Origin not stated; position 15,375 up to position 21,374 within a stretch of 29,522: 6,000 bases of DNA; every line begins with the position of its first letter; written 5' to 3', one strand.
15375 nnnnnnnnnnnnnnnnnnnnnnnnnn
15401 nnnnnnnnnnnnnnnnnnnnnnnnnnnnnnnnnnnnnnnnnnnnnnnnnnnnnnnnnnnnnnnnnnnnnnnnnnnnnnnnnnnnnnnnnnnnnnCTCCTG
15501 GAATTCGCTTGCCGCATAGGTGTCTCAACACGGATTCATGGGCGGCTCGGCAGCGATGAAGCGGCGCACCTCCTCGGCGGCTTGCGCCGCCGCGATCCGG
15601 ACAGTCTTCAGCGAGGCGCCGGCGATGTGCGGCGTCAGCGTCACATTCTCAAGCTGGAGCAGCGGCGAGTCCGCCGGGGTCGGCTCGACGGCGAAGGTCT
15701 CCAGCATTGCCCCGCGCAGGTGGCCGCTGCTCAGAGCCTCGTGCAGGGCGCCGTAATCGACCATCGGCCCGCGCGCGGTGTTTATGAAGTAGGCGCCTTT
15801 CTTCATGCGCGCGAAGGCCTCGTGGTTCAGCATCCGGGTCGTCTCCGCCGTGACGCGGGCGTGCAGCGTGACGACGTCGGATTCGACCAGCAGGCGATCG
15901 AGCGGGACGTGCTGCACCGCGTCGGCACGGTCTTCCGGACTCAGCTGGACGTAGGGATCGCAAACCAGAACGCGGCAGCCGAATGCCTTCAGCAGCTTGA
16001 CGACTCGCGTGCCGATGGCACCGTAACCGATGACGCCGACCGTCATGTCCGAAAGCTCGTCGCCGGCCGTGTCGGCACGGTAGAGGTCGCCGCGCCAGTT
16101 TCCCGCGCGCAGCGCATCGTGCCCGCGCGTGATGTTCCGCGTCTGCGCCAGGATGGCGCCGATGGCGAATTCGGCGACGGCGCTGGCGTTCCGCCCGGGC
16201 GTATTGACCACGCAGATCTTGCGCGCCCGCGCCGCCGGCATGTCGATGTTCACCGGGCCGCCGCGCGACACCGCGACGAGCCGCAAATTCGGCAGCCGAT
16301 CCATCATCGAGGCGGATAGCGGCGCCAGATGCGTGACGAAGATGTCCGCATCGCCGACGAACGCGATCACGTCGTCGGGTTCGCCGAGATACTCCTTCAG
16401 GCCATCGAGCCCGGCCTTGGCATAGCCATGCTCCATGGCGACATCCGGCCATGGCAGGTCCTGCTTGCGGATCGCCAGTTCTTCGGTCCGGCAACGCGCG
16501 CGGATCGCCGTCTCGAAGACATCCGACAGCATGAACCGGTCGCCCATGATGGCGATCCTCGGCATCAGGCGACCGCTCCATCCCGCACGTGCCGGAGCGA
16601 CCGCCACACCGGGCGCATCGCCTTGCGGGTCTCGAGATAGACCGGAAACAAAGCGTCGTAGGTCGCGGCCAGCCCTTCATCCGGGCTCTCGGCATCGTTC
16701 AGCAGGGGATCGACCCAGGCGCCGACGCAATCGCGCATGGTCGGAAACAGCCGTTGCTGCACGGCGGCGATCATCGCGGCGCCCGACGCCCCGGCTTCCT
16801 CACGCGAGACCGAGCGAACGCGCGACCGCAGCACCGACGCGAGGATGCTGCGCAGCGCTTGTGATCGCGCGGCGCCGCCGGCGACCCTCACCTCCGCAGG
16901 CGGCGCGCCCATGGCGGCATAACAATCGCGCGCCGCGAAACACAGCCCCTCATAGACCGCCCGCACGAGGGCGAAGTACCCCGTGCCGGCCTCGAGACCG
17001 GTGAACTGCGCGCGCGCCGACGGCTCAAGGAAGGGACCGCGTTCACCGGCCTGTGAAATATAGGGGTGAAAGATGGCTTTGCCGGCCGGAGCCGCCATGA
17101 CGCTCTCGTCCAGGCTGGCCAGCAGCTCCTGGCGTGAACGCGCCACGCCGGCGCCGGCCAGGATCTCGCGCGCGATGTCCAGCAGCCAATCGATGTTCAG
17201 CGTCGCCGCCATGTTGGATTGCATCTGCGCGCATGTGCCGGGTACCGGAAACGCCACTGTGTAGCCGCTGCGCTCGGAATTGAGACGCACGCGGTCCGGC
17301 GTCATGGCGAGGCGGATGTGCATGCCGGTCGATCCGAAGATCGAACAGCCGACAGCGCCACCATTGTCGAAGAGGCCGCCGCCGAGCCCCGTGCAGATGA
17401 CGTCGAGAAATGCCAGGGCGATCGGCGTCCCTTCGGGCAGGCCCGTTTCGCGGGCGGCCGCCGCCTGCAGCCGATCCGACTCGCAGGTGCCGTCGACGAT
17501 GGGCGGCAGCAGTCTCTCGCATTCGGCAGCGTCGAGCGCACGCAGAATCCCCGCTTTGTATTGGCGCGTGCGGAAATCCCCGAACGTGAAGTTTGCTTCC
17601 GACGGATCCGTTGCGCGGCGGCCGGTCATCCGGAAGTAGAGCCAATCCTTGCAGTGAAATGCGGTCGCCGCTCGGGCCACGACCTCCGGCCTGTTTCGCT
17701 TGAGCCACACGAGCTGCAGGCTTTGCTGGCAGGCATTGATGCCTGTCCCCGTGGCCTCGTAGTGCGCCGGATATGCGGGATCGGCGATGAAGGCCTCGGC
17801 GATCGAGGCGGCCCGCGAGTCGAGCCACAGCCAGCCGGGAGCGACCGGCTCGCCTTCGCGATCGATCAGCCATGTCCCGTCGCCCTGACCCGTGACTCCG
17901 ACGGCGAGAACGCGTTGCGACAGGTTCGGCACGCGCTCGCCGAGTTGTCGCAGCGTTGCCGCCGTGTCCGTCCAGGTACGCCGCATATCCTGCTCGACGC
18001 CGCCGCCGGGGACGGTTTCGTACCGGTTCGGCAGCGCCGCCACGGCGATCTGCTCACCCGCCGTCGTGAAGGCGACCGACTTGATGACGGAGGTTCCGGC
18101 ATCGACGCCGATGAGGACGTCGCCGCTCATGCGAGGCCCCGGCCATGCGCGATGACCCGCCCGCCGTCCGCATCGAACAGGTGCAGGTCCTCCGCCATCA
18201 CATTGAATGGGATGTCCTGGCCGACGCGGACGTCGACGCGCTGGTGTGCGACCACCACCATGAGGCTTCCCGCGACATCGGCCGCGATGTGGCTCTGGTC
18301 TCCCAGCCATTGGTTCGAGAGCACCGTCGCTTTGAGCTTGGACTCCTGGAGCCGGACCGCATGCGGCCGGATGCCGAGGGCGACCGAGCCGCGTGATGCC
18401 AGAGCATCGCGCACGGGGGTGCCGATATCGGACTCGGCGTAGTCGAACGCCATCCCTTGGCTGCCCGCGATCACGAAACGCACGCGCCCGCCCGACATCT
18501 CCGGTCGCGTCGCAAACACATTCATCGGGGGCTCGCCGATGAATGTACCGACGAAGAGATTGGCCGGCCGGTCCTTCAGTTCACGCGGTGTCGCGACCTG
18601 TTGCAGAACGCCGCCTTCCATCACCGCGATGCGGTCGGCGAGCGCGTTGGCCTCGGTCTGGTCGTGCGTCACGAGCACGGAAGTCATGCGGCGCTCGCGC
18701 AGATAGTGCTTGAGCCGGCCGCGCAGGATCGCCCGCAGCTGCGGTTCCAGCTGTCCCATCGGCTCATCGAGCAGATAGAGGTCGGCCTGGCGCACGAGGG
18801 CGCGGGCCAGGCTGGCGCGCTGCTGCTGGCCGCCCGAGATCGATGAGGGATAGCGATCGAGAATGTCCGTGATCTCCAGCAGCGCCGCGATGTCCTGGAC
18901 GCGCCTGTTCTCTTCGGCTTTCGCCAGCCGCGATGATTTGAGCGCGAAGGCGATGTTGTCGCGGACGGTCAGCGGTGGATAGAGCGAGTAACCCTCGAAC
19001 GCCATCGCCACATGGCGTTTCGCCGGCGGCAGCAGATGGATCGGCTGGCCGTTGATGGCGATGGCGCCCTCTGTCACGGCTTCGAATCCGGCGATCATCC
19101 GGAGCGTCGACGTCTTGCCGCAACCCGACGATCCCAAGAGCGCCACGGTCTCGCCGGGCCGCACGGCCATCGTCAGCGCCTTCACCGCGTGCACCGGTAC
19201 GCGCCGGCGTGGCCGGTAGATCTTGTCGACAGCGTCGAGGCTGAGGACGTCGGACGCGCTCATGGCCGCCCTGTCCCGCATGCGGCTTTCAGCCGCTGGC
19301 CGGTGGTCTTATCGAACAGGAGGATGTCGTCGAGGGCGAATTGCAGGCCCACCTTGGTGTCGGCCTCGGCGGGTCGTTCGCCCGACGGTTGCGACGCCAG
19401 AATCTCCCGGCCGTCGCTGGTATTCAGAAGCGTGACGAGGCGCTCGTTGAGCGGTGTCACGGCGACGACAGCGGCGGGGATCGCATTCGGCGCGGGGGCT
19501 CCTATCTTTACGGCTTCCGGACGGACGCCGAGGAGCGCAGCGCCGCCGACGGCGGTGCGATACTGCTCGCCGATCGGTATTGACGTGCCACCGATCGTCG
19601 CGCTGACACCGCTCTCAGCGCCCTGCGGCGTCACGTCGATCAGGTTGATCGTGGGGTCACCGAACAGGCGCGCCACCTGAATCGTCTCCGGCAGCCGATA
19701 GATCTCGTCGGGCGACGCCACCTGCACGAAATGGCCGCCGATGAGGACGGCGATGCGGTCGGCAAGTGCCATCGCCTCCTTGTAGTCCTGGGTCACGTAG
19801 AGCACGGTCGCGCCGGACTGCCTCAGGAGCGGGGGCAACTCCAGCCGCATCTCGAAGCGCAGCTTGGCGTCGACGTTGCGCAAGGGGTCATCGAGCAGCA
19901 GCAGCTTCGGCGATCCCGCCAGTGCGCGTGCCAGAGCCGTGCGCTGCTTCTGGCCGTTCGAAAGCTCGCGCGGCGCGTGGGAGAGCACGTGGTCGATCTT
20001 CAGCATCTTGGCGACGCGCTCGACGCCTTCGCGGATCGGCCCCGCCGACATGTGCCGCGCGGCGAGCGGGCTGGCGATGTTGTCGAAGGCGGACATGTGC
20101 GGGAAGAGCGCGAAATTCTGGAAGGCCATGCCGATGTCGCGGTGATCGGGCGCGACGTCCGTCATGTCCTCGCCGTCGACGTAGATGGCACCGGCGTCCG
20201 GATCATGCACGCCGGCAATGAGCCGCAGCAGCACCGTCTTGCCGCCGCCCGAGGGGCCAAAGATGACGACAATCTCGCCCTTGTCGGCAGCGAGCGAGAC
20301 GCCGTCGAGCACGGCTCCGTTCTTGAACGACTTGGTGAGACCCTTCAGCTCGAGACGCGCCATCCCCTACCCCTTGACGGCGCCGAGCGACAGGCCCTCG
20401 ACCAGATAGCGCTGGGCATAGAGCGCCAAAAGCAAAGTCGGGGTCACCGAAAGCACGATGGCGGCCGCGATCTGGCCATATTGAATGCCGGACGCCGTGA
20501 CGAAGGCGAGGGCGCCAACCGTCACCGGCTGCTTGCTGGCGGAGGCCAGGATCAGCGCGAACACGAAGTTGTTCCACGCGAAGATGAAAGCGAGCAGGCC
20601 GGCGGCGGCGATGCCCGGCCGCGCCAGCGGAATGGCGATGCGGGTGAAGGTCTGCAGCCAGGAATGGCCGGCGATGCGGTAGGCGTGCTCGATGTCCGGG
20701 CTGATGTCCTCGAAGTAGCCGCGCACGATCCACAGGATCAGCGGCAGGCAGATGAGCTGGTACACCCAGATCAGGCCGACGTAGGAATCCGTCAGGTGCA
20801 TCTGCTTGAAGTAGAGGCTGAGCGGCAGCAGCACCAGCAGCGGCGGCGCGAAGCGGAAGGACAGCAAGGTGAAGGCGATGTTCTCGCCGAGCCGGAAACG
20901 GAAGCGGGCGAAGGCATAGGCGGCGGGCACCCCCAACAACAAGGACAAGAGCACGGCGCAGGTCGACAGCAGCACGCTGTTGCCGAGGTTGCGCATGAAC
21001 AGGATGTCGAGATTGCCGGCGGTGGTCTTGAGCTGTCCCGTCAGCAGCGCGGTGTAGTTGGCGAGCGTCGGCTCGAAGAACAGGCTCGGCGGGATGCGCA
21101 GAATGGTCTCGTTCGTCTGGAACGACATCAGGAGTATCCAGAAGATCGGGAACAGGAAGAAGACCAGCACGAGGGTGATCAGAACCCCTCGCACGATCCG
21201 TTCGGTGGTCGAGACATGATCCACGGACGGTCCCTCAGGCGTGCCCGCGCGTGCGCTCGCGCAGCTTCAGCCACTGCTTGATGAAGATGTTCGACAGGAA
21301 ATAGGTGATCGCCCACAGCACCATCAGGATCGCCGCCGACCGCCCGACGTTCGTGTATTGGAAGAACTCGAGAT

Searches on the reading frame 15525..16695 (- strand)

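Call 5: search_protein_families(library=pfam, proteins=[window:15525-16607:-, window:15649-16695:-])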
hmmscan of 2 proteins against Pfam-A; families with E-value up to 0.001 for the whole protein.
window:15525-16607:- (360 aa): 4 families
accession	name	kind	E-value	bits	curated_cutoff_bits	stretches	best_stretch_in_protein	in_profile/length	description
PF02826.25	2-Hacid_dh_C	-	1.9e-57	194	25.1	1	150-329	2-178/178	D-isomer specific 2-hydroxyacid dehydrogenase, NAD binding domain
PF00389.36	2-Hacid_dh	-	4.1e-16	59.3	24.6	1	78-358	31-131/134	D-isomer specific 2-hydroxyacid dehydrogenase, catalytic domain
PF13241.12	NAD_binding_7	-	9e-05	23.4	22.1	1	185-278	5-92/104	Putative NAD(P)-binding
PF13478.12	XdhC_C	-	0.00015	22.7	29.7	1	192-293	3-66/125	XdhC Rossmann domain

window:15649-16695:- (348 aa): 0 families

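Call 33: search_protein_families(library=ncbifam, proteins=[window:15525-16607:-], max_evalue=1e-10)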
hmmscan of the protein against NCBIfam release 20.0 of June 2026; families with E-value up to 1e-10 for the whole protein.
window:15525-16607:- (360 aa): 21 families
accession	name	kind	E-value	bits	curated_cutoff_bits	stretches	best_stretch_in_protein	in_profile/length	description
TIGR01327.1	PGDH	equivalog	1.2e-61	209.1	454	1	78-355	32-305/525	phosphoglycerate dehydrogenase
NF005069.0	PRK06487.1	equivalog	1.5e-54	185.2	448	1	75-355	37-315/320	2-hydroxyacid dehydrogenase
NF009714.1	PRK13243.1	equivalog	6.6e-52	176.9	455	1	81-356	40-318/332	glyoxylate reductase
NF008759.0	PRK11790.1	equivalog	3.8e-49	167.5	404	1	96-351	65-317/410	phosphoglycerate dehydrogenase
NF005387.0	PRK06932.1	equivalog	1.8e-46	158.5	492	1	76-352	34-311/314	2-hydroxyacid dehydrogenase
NF005750.0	PRK07574.1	equivalog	2.4e-45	155.2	329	1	95-355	102-361/386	NAD-dependent formate dehydrogenase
NF006263.0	PRK08410.1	equivalog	1.6e-42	146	389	1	76-353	32-309/311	D-2-hydroxyacid dehydrogenase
NF011938.0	PRK15409.1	equivalog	1.7e-41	142.3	492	1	95-345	54-303/324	glyoxylate/hydroxypyruvate reductase GhrB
NF000492.1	vanH_gen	exception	2.8e-37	128.4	540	1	89-305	46-252/312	D-lactate dehydrogenase VanH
NF041369.1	Dhydh_Halo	equivalog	1.3e-36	126.4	400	1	69-355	17-299/305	D-2-hydroxyacid dehydrogenase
NF001309.0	PRK00257.1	equivalog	8.3e-36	123.7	434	1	178-354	107-281/379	4-phosphoerythronate dehydrogenase PdxB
NF000371.1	vanH_Agroup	exception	1.1e-34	120.1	700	1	89-306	51-258/322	VanH-A/VanH-Pt family D-lactate dehydrogenase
NF000151.1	vanH-Ac1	exception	3.5e-31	108.8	750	1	85-305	78-288/351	D-lactate dehydrogenase VanH-Ac1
NF006374.0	PRK08605.1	subfamily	4.2e-31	108.2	356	1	84-309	44-267/332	D-lactate dehydrogenase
NF000112.1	vanH-Amyco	exception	6.3e-30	104.6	625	1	119-305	107-281/348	VanH-AOV family D-lactate dehydrogenase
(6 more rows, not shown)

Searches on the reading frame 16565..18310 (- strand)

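Call 5: search_protein_families(library=pfam, proteins=[window:16565-18310:-])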
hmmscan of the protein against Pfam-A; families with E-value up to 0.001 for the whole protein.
window:16565-18310:- (581 aa): 2 families
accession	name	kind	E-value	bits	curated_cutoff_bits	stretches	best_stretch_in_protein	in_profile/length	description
PF00370.27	FGGY_N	-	4.1e-40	138.4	28.8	1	66-310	2-245/245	FGGY family of carbohydrate kinases, N-terminal domain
PF02782.22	FGGY_C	-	6.3e-27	95.1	27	1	324-518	4-197/198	FGGY family of carbohydrate kinases, C-terminal domain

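Call 33: search_protein_families(library=ncbifam, proteins=[window:16565-18310:-], max_evalue=1e-10)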
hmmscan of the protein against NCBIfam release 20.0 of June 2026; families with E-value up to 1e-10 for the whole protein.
window:16565-18310:- (581 aa): 9 families
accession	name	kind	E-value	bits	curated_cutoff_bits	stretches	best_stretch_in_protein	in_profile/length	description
TIGR01312.1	XylB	equivalog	4.3e-63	213.5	380.25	1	67-560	1-478/481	xylulokinase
NF011601.0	PRK15027.1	equivalog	2.5e-34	118.5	912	1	66-520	2-437/484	xylulokinase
TIGR01311.1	glycerol_kin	equivalog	4.7e-33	114.3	590.35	1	66-525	3-456/496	glycerol kinase GlpK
NF008187.0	PRK10939.1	equivalog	7.2e-28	97.5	528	1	64-534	4-474/521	autoinducer-2 kinase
TIGR01314.1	gntK_FGGY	equivalog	4.6e-25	88.1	648.55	1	66-519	2-450/505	gluconokinase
NF000756.0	PRK00047.1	subfamily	1.7e-24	86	498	1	65-524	6-457/502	glycerol kinase GlpK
NF003154.0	PRK04123.1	equivalog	9.4e-18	64.2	428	1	154-562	115-534/554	ribulokinase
TIGR01315.1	5C_CHO_kinase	subfamily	3e-14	52.6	408.7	1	66-530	2-503/541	FGGY family pentulose kinase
TIGR02628.1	fuculo_kin_coli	equivalog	3.7e-14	52.5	470.9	1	65-523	2-446/465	L-fuculokinase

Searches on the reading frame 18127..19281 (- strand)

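Call 5: search_protein_families(library=pfam, proteins=[window:18127-19281:-])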
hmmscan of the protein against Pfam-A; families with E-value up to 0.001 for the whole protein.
window:18127-19281:- (384 aa): 2 families
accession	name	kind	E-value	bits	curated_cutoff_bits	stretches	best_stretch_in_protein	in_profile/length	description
PF00005.33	ABC_tran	-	6.8e-33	114.6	25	1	34-175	2-136/137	ABC transporter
PF08402.16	TOBE_2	-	3.1e-08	34.1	21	1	302-369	1-76/76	TOBE domain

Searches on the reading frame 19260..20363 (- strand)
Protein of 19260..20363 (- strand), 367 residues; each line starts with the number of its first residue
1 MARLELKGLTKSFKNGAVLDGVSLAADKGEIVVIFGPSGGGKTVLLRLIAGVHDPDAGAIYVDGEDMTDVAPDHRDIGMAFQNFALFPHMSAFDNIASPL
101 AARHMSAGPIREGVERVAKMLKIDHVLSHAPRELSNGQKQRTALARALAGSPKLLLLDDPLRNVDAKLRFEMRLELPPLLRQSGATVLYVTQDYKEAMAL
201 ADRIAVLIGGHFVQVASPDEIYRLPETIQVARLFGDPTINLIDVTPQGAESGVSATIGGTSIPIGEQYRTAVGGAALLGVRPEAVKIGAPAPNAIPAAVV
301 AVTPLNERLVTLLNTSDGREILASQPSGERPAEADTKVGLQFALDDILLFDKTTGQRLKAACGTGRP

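Call 6: search_protein_families(library=pfam, proteins=[window:19260-20363:-])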
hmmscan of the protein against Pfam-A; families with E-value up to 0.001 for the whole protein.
window:19260-20363:- (367 aa): 4 families
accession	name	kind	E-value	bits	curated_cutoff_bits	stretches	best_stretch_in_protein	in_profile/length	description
PF00005.33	ABC_tran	-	4.6e-32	111.9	25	1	19-161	1-136/137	ABC transporter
PF08402.16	TOBE_2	-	1.5e-08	35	21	1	278-350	1-76/76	TOBE domain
PF17912.7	OB_MalK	-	4.2e-06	28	27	1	235-284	1-52/53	MalK OB fold domain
PF13401.12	AAA_22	-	0.00095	19.9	27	0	30-83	6-60/130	AAA domain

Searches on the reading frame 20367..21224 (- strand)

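Call 6: search_protein_families(library=pfam, proteins=[window:20367-21224:-])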
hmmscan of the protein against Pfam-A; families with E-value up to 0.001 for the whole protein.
window:20367-21224:- (285 aa): 1 family
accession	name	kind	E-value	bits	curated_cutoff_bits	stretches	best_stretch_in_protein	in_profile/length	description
PF00528.27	BPD_transp_1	-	8.3e-16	58.7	26.4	1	98-275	1-179/184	Binding-protein-dependent transport system inner membrane component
